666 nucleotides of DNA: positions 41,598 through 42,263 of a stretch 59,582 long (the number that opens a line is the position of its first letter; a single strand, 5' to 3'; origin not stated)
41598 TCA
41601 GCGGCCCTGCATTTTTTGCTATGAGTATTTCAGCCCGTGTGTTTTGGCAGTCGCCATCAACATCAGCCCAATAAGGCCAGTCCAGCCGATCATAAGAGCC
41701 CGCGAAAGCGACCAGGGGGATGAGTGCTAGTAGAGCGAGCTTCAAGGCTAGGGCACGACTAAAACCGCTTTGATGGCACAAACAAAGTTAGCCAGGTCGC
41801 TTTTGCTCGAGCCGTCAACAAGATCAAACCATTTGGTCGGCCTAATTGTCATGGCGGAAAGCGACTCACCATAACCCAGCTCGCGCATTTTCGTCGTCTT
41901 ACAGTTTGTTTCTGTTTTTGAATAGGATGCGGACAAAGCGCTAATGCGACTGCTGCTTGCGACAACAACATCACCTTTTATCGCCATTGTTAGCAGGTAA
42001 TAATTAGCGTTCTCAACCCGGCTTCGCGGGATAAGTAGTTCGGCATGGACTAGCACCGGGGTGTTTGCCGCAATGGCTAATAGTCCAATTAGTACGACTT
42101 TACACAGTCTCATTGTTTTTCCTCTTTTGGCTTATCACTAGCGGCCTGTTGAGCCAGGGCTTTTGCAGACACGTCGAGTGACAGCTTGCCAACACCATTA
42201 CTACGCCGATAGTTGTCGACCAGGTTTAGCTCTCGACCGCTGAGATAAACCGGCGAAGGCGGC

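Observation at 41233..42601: Repressor-linked operon encoding two exported proteins, one a DUF1524/His-Me nuclease: possible lysogen-expressed exclusion or toxin/immunity module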

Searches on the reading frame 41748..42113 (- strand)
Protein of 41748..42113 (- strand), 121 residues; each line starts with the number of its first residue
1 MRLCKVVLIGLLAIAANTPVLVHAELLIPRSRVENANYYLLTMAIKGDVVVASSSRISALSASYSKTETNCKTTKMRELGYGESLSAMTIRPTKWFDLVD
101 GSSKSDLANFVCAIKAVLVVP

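Call 4: search_protein_families(library=pfam, proteins=[window:41748-42113:-], max_evalue=0.01)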
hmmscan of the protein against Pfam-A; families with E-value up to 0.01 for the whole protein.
window:41748-42113:- (121 aa): 0 families

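Call 5: search_protein_families(library=phrogs, proteins=[window:41748-42113:-], max_evalue=0.01)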
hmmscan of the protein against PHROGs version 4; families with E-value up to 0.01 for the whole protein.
window:41748-42113:- (121 aa): 1 family
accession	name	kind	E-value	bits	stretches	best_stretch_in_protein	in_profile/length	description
phrog_13843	-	unknown function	2.2e-05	25.4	1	13-90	10-85/110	-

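Call 6: search_protein_families(library=padloc, proteins=[window:41748-42113:-], max_evalue=0.1)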
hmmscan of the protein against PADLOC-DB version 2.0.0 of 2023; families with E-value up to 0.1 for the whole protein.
window:41748-42113:- (121 aa): 0 families

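Call 9: search_dna_similar(query=window:41748-42113:-, collection=phages, mode=protein, max_rows=30, max_evalue=0.01)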
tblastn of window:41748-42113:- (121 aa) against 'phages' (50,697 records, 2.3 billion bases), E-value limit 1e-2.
No match.

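Call 11: find_homologous_proteins(query=window:41748-42113:-, max_evalue=0.01)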
Query window:41748-42113:- (121 aa): 158 proteins with E <= 0.01 among 199 candidates; the best 120 are listed.
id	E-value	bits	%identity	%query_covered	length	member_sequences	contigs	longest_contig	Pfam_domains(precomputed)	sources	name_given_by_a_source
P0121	5.4e-70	250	100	100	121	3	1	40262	-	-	-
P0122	1.5e-52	194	83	97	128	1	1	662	-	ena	-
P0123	1.2e-47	178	89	80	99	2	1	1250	-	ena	-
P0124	1.2e-41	159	68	98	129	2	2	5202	-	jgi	jgi:hypothetical protein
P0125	7.1e-38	147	62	99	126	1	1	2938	-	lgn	-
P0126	1.6e-29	120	55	93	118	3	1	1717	-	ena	-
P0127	1.8e-25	107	57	89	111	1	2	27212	-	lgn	-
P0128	1.9e-24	104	53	86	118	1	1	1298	-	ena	-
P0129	2.2e-24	104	54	88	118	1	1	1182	-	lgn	-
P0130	3.7e-24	103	57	78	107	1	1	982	-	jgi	jgi:hypothetical protein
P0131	7.0e-24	102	50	88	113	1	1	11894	-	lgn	-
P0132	1.5e-23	101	52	92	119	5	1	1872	-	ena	-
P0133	4.2e-23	100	58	74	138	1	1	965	-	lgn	-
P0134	5.3e-23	99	51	89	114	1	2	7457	-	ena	-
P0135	6.9e-23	99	52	87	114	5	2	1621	-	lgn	-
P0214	5.2e-20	90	55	74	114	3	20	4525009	-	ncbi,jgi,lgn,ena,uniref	ncbi:hypothetical protein [Acinetobacter sp.]|uniref:hypothetical protein n=1 Tax=Acinetobacter sp. 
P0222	9.8e-20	89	45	93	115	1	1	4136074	-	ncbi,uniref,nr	ncbi:hypothetical protein JYB88_05220 [Shewanella cyperi]|uniref:DUF2511 domain-containing protein n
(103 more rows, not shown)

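Call 14: find_related_loci(query=window:41748-42113:-, collection=viral_contigs, flank=6000)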
Query window:41748-42113:- (121 aa) in viral_contigs; peptide patterns used: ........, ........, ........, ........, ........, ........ (x = any residue, [..] = any of these).
5 stretches matched a pattern, but none encodes a relative of the query by tblastn (E <= 1e-3).

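Call 15: find_encoding_contigs(protein=P0121, flank=10000, max_places=4)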
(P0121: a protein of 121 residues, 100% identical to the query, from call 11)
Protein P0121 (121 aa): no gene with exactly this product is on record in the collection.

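Call 19: find_encoding_contigs(protein=P0124, flank=6000, max_places=3)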
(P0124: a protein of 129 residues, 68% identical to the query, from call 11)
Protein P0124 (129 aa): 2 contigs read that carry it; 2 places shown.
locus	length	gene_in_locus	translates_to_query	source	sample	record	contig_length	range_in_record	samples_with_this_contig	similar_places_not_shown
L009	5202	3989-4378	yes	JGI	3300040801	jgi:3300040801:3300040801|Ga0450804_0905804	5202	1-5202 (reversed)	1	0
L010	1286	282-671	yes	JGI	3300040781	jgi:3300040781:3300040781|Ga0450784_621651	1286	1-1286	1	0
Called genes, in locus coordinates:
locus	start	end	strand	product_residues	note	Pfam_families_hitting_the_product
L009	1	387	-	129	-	?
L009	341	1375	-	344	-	-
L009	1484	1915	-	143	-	-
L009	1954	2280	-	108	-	PF09339:HTH_IclR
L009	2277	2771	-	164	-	-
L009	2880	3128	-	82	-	-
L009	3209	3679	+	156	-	PF12844:HTH_19 (weak)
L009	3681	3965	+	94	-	-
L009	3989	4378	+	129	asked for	-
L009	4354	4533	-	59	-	-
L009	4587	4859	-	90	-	-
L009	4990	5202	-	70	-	?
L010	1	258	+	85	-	?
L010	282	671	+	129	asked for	-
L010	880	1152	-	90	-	-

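Call 20: find_encoding_contigs(protein=P0127, flank=8000, max_places=3)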
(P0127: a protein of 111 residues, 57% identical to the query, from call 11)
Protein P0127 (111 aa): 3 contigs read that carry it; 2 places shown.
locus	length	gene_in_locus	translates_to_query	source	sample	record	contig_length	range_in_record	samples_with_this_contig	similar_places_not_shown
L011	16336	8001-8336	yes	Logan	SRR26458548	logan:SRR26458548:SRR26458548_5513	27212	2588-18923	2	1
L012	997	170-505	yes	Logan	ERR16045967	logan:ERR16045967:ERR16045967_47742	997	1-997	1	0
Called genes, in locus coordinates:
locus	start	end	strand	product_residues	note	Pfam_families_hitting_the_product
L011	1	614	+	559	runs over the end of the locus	PF03354:TerL_ATPase, PF20441:TerL_nuclease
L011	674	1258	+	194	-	PF04586:Peptidase_S78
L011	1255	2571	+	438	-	PF05065:Phage_capsid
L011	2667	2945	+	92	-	-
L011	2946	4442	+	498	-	PF04860:Phage_portal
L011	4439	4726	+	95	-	-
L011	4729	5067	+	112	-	PF05521:Phage_HCP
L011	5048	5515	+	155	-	PF04883:HK97-gp10_like (weak)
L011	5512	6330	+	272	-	-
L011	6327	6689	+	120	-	PF11367:Tail_completion_gp17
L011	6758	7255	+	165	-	PF16460:Phage_TTP_11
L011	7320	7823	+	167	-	PF16459:Phage_TAC_13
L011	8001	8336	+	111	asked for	-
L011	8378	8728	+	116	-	-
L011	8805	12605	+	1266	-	PF20155:TMP_3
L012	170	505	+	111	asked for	-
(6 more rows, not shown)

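Call 24: search_protein_families(library=pfam, alignment_id=A1, max_evalue=10)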
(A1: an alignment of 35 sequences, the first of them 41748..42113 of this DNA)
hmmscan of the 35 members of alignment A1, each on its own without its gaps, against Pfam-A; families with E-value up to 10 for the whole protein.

A. member 1, window:41748-42113:- (121 aa): 1 family
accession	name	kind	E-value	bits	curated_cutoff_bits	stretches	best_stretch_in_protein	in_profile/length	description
PF16747.10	Adhesin_E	-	0.12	13.1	23.7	1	63-113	50-109/109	Surface-adhesin protein E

B. families by the number of members that match (of 35 scanned): 12 families
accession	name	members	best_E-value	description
PF16747.10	Adhesin_E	19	0.0066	Surface-adhesin protein E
PF14584.11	DUF4446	4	0.14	Protein of unknown function (DUF4446)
PF16903.12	Capsid_N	3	0.055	Major capsid protein N-terminus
PF22367.1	FlgE_3rd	2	0.09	Flagellar hook protein FlgE, third domain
PF14855.11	PapJ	1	0.027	Pilus-assembly fibrillin subunit, chaperone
PF11645.14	PDDEXK_5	1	0.041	PD-(D/E)XK endonuclease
PF17824.6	DUF5586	1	0.11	Family of unknown function (DUF5586)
PF05567.17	T4P_PilY1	1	0.12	PilY1 beta-propeller domain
PF25334.1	C2_GRDP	1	0.13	C2 domain of glycine-rich domain-containing protein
PF03725.20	RNase_PH_C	1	0.17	3' exoribonuclease family, domain 2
PF12433.14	PV_NSP1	1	0.18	Parvovirus non-structural protein 1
PF07443.18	HARP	1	0.22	HepA-related protein (HARP)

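Call 25: search_solved_structures(query=A1, max_evalue=10, show_alignments=2)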
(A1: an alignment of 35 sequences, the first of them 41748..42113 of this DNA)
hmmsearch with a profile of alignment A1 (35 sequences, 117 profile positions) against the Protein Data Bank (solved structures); distinct sequences matched with E-value up to 10: 3.
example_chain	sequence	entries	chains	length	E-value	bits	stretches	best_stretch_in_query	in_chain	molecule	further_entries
7qep_N7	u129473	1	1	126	0.57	13.5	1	21-97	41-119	60S RIBOSOMAL PROTEIN L27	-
5vx4_A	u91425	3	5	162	1.2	12.5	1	82-111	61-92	Outer capsid protein VP4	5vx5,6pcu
7epq_A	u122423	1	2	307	1.4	12.3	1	44-106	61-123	Putative exopolyphosphatase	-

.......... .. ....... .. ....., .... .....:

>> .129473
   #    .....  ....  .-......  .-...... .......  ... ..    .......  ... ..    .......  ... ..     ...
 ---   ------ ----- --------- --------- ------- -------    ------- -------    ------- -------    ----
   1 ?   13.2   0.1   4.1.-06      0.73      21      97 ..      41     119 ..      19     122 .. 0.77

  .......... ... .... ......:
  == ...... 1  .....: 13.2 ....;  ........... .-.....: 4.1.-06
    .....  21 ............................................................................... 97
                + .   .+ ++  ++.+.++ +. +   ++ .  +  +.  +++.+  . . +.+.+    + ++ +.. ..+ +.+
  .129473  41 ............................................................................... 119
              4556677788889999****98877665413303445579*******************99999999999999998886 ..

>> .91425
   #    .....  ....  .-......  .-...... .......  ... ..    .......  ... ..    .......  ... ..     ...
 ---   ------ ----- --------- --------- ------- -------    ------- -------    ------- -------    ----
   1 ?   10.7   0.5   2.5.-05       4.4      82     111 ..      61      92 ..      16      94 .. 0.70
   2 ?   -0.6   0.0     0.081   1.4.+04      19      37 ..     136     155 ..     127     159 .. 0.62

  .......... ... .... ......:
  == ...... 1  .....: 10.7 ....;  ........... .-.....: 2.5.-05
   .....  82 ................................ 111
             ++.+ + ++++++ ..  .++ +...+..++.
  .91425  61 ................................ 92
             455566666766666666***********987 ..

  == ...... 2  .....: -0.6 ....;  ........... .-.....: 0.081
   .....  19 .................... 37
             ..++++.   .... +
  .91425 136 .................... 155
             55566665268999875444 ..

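Call 35: predict_structure(alignment_id=A1)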
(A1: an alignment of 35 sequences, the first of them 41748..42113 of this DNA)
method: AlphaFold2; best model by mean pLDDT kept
length: 121 residues; sequences in the alignment: 35
mean_pLDDT: 87.8   pTM: 0.73
mean pLDDT of the five models: 87.8, 87.5, 87.1, 85.6, 85.6
residues with pLDDT >= 90: 88; 70-90: 8; 50-70: 25; < 50: 0
segments of 3 or more residues with pLDDT < 50: none
pLDDT, mean of each block of 10 residues (from residue 1): 63 60 79 91 96 96 97 97 94 97 95 92 56
secondary structure, 60 per line:
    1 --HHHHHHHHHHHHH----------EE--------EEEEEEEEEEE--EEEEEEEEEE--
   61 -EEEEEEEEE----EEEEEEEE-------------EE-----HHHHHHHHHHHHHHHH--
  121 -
elements in order: H3-15 E36-46 E49-58 E62-70 E75-82 H103-118

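Call 39: fold_search(model_id=the predicted structure, library=pdb)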
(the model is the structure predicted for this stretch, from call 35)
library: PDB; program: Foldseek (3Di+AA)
matches with E <= 10: 596; with E <= 0.001: 0
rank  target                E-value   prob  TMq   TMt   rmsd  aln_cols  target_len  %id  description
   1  9m3l_B                1.9e-02  1.00  0.50  0.40   5.2       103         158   13  Crystal structure of ADP-ribosylated endolytic muramidase TdeM from Pseudomonas aeruginosa (released 2026-01-21)
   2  6gus                  2.7e-02  1.00  0.47  0.40   8.5       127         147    9  CRYSTAL STRUCTURE OF PROTEIN E FROM NON-TYPEABLE HAEMOPHILUS INFLUENZAE (released 2019-05-29)
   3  7t5q_I                2.1e-01  0.15  0.21  0.11  16.5       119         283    7  Cryo-EM Structure of a Transition State of Arp2/3 Complex Activation (released 2023-06-14)
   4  5kab                  4.1e-01  0.16  0.17  0.08  16.3        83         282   19  Protein Tyrosine Phosphatase 1B Delta helix 7, P185G mutant in complex with TCS401, open state (released 2017-03-08)
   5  5kph_MODEL_1_A        4.8e-01  0.54  0.27  0.38  12.3        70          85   10  Solution NMR Structure of Denovo Beta Sheet Design Protein, Northeast Structural Genomics Consortium (NESG) Ta (released 2016-09-28)
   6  2i75                  5.1e-01  0.09  0.16  0.08  17.0        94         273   14  Crystal Structure of Human Protein Tyrosine Phosphatase N4 (PTPN4) (released 2006-10-17)
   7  4ge6_A                5.3e-01  0.13  0.20  0.09  16.2        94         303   13  Crystal structure of human protein tyrosine phosphatase PTPN9 (MEG2) complex with compound 7 (released 2012-10-31)
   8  1izn_A                5.6e-01  0.12  0.21  0.10  15.1       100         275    7  Crystal Structure of Actin Filament Capping Protein CapZ (released 2003-04-08)
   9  5ka2                  5.9e-01  0.14  0.17  0.08  16.4        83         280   18  Protein Tyrosine Phosphatase 1B YAYA (Y152A, Y153A) mutant, open state (released 2017-03-08)
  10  4ge2_A                5.9e-01  0.13  0.19  0.09  16.5        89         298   12  Crystal structure of human protein tyrosine phosphatase PTPN9 (MEG2) complex with compound 3 (released 2012-10-31)
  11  8jby_A                6.3e-01  0.18  0.22  0.10  12.8        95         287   10  Vascular endothelial protein tyrosine phosphatase in complex with Cpd-2 (released 2024-02-28)
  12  7mne                  6.3e-01  0.14  0.17  0.08  16.2        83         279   18  PTP1B P206G mutation, open state (released 2022-05-18)
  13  9har_AA               6.3e-01  0.06  0.18  0.17  15.5       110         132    8  pT=3 virus-like particle of ssRNA phage ESE017 coat protein (released 2024-11-13)
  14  9lij                  6.6e-01  0.13  0.17  0.08  16.4        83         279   18  Crystal structure of oxidized form (C92-C121) of protein tyrosine phosphatase 1B (PTP1B) (released 2026-01-28)
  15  2pa5_A                6.6e-01  0.07  0.15  0.08  17.1        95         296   15  Crystal structure of human protein tyrosine phosphatase PTPN9 (released 2007-05-15)
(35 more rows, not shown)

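Call 46: find_related_loci(query=A1, collection=viral_contigs, flank=8000)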
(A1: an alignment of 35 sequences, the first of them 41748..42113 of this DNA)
Query A1 (121 aa) in viral_contigs; peptide patterns used: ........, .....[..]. (x = any residue, [..] = any of these).
32 stretches matched a pattern; 4 encode a relative of the query (tblastn E <= 1e-3); 4 distinct loci.
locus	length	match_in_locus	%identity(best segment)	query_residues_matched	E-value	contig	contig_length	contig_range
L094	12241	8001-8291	52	21-115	5e-28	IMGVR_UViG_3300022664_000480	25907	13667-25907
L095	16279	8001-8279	53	25-115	4e-27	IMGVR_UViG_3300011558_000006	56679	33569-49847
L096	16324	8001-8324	51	5-112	4e-27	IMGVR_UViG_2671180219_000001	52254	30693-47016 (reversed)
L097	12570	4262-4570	44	8-112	1e-19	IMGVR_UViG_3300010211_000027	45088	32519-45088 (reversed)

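Call 60: find_encoding_contigs(protein=P0214, flank=7000, max_places=4)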
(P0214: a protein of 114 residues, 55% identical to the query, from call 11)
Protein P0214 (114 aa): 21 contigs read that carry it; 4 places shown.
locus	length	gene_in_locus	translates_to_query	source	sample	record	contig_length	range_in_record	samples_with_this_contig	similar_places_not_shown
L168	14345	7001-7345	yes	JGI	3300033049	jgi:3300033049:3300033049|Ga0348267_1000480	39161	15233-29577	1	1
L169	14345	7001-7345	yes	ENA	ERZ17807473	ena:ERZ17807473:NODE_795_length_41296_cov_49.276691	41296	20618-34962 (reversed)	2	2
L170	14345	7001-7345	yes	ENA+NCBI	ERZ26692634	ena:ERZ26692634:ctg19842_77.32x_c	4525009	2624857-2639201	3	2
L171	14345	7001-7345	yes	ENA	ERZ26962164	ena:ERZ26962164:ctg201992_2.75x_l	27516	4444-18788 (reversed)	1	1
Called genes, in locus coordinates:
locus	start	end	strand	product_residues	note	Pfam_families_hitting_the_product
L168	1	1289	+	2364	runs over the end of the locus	PF18760:ART-PolyVal, PF18858:LPD39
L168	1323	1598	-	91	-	-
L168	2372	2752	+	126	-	-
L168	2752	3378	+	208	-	PF00959:Phage_lysozyme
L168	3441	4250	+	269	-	PF01936:NYN, PF12872:OST-HTH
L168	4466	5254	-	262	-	PF02985:HEAT (faint)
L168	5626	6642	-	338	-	PF02601:Exonuc_VII_L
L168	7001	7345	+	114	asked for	-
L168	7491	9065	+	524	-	-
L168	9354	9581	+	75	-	-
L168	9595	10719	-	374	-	-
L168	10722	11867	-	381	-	PF13175:AAA_15, PF13304:AAA_21, PF02463:SMC_N (weak)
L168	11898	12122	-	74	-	PF03869:Arc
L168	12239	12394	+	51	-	-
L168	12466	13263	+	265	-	PF02498:Bro-N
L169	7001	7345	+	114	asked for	-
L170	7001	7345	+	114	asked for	-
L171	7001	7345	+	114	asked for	-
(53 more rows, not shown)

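Call 61: find_encoding_contigs(protein=P0222, flank=7000, max_places=2)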
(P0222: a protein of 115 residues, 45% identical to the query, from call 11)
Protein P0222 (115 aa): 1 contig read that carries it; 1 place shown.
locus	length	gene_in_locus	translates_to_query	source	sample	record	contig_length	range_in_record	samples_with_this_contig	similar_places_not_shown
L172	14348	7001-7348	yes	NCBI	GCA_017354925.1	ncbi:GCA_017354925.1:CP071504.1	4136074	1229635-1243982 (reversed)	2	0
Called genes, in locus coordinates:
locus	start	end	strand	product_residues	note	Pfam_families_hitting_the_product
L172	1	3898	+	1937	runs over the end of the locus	PF00109:ketoacyl-synt, PF02801:Ketoacyl-synt_C, PF16197:KAsynt_C_assoc (weak), PF00109:ketoacyl-synt, PF07977:FabA, PF22818:ApeI-like (faint), PF07977:FabA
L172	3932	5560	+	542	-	PF03060:NMO, PF21607:FabD_helical_ins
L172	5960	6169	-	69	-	-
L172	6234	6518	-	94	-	-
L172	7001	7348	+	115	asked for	-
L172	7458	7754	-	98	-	-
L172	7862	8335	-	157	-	-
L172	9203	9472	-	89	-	PF00085:Thioredoxin, PF13098:Thioredoxin_2 (faint)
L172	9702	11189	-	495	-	PF00144:Beta-lactamase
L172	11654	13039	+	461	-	PF01565:FAD_binding_4, PF08031:BBE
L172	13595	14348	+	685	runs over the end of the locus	PF14508:GH97_N, PF10566:Glyco_hydro_97, PF14509:GH97_C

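Call 65: fold_search(model_id=the predicted structure, library=viral)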
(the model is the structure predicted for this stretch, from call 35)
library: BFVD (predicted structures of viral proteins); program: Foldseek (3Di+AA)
matches with E <= 10: 1050; with E <= 0.001: 3
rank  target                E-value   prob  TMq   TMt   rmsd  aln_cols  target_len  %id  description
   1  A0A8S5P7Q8            4.8e-04  1.00  0.58  0.47   5.6       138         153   13  Uncharacterized protein [Myoviridae sp. ctiil21]
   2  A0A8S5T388            6.0e-04  1.00  0.60  0.57   6.1       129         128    8  Uncharacterized protein [Myoviridae sp. ctqfO1]
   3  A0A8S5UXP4            7.4e-04  1.00  0.61  0.55   7.3       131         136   12  Surface-adhesin protein E [Podoviridae sp. ctW0z17]
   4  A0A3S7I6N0            1.1e-03  1.00  0.56  0.37  15.6       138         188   12  (no name in the UniProt tables at hand)
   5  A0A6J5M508            4.4e-03  1.00  0.50  0.41   5.3       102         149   13  Uncharacterized protein [uncultured Caudovirales phage]
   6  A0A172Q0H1            7.6e-03  1.00  0.51  0.44  14.0       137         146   15  Surface-adhesin protein E-like domain-containing protein [Acinetobacter phage vB_AbaM_ME3]
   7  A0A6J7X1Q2            3.9e-02  1.00  0.55  0.48   6.0       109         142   14  Uncharacterized protein [uncultured Caudovirales phage]
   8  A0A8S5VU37            6.3e-02  0.97  0.33  0.38  11.4        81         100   12  Uncharacterized protein [Ackermannviridae sp.]
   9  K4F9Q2                6.3e-02  0.75  0.29  0.26  11.4       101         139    8  Uncharacterized protein [Cronobacter phage vB_CsaM_GAP32]
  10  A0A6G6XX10            6.7e-02  0.98  0.39  0.42  10.8        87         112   14  (no name in the UniProt tables at hand)
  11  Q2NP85                7.0e-02  0.97  0.34  0.45   8.1        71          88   15  Uncharacterized protein [Xanthomonas phage OP2]
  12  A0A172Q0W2            7.4e-02  0.96  0.43  0.47   8.4       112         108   13  Uncharacterized protein [Acinetobacter phage vB_AbaM_ME3]
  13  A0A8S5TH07            7.4e-02  0.93  0.40  0.35  12.7       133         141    8  Uncharacterized protein [Myoviridae sp. ctIty1]
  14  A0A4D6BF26            9.7e-02  0.85  0.37  0.35  10.5       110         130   12  (no name in the UniProt tables at hand)
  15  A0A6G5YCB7            1.0e-01  0.85  0.33  0.35   7.2        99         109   10  (no name in the UniProt tables at hand)
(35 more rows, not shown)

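Call 70: search_protein_families(library=ncbifam, proteins=[window:41748-42113:-], max_evalue=0.01)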
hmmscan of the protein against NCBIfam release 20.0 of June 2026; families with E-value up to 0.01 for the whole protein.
window:41748-42113:- (121 aa): 0 families

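Call 71: find_related_loci(query=window:41748-42113:-, collection=metagenome_contigs, flank=6000)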
Query window:41748-42113:- (121 aa) in metagenome_contigs; peptide patterns used: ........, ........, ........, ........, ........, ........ (x = any residue, [..] = any of these).
113 stretches matched a pattern, but none encodes a relative of the query by tblastn (E <= 1e-3).

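Call 72: find_related_loci(query=A1, collection=metagenome_contigs, flank=8000)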
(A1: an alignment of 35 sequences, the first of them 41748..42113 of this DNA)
Query A1 (121 aa) in metagenome_contigs; peptide patterns used: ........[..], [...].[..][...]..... (x = any residue, [..] = any of these).
83 stretches matched a pattern; 40 encode a relative of the query (tblastn E <= 1e-3); 40 distinct loci.
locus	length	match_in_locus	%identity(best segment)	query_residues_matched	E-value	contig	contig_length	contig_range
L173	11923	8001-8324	47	5-112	6e-29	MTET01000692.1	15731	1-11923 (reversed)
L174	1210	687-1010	46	5-112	4e-29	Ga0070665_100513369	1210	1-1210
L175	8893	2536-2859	46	5-112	1e-28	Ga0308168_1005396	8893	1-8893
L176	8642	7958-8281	46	5-112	1e-28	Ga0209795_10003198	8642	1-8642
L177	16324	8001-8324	47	5-112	8e-29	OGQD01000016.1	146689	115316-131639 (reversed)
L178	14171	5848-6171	46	5-112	1e-28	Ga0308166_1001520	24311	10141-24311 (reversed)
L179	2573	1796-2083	50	16-112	3e-28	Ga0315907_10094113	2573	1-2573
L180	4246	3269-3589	50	8-112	2e-28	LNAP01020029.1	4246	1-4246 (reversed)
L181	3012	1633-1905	57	24-112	7e-28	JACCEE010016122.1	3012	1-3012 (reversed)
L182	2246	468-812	49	1-112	4e-28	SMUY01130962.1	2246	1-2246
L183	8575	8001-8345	48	2-112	3e-28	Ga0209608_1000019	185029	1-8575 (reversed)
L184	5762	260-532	53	23-112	6e-28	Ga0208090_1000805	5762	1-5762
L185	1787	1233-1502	56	25-112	8e-28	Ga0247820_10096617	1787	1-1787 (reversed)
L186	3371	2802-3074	56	25-113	8e-28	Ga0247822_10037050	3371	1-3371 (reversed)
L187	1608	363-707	47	2-112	1e-27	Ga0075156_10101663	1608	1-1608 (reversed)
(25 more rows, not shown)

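Call 76: search_protein_families(library=phrogs, alignment_id=A4, max_evalue=0.00001)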
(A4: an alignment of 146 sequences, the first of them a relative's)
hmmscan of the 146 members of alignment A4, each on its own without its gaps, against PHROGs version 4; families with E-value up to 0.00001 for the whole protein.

A. member 1, L094:6414-6899:- (161 aa): 0 families

B. families by the number of members that match (of 146 scanned): 88 families (the first 25 are shown)
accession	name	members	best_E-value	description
phrog_17982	-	8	2e-39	-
phrog_18347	-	8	1.4e-28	-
phrog_8279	-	7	1.4e-45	-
phrog_27590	-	7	1.9e-24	-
phrog_38135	-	7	1.7e-18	-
phrog_9336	-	7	1.2e-17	-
phrog_7974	-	7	6.1e-14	-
phrog_28047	-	7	3.1e-13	-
phrog_37565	-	4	1.9e-10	-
phrog_9454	-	3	2.6e-31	exonuclease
phrog_5854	-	3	4.9e-13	-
phrog_37744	-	2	3.1e-55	-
phrog_13820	-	2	1.7e-47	-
phrog_13642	-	2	7.5e-22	-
phrog_4399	-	2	1.9e-21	ribonuclease toxin of AT system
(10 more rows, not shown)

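Call 84: search_protein_representatives(alignment_id=A1)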
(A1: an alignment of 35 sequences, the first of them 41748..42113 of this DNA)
Query: 35 sequences, 117 profile positions. Proteins with E-value up to 0.001 (for the whole library): 280; up to 1e-10: 194; up to 1e-30: 46. The best 150 are listed.
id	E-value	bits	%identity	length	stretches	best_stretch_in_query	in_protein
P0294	1.3e-50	186.7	-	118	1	6-115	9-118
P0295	5.2e-49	181.4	-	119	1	6-115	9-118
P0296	5.8e-49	181.3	-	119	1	1-116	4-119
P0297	4.1e-45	168.9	-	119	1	7-116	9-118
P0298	7.5e-45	168.0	-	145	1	21-115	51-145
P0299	8.8e-43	161.3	-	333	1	19-116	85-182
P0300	1.3e-41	157.6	-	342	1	14-116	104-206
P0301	2.2e-41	156.9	-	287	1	16-115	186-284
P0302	2.3e-41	156.8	-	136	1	24-116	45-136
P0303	6.4e-41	155.3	-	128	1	17-116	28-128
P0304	1.1e-40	154.6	-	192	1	17-115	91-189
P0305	1.8e-40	153.9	-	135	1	1-116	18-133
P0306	2.0e-40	153.7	-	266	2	14-115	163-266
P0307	2.6e-40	153.4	-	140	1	16-115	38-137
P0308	3.3e-40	153.0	-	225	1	18-115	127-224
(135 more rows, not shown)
